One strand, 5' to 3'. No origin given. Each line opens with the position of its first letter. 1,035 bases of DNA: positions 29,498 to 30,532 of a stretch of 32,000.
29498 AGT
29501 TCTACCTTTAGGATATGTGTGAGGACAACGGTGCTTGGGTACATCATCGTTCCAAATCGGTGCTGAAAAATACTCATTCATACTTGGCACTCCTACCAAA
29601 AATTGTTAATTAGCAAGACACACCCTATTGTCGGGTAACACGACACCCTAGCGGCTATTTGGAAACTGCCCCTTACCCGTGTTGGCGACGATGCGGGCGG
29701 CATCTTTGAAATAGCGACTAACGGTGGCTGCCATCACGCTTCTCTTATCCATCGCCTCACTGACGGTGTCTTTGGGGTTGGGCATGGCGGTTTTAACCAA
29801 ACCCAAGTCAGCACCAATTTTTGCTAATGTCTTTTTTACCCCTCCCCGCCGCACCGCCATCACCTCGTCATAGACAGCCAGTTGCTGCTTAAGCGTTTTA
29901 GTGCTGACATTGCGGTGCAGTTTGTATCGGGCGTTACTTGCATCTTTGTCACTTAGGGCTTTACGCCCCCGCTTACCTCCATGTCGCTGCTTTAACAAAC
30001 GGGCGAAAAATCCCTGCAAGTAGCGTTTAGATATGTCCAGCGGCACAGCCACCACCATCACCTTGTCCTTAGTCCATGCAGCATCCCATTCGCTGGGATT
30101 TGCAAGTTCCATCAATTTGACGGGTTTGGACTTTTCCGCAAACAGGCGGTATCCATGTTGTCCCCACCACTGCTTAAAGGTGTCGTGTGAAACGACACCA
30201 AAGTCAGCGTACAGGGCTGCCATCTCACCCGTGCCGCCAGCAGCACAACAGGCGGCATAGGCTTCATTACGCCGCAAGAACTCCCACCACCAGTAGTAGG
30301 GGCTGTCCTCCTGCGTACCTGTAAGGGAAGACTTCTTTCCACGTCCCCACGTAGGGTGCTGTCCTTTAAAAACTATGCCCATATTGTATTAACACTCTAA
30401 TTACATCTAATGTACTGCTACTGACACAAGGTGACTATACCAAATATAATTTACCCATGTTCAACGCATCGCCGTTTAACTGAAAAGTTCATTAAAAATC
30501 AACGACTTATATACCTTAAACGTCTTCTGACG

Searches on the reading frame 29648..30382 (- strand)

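Call 8: search_protein_families(library=pfam, proteins=[window:29648-30382:-], max_evalue=0.1)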
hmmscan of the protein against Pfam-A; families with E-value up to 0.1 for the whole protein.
window:29648-30382:- (244 aa): 1 family
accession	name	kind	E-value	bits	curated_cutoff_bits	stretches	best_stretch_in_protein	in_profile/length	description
PF20109.4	Trans_reg_dom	-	0.0095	16.7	23.8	1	33-51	21-39/60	Proteobacterial transcriptional regulator-like domain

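Call 42: search_protein_families(library=ncbifam, proteins=[window:29648-30382:-], max_evalue=0.1)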
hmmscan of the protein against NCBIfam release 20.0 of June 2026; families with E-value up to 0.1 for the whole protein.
window:29648-30382:- (244 aa): 1 family
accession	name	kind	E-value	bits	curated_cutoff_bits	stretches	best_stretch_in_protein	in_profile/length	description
NF006411.0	PRK08655.1-5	equivalog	0.078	11.8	464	0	48-123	8-76/443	prephenate dehydrogenase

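Call 43: search_protein_families(library=phrogs, proteins=[window:29648-30382:-], max_evalue=0.01)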
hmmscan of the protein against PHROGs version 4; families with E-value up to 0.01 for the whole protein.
window:29648-30382:- (244 aa): 0 families
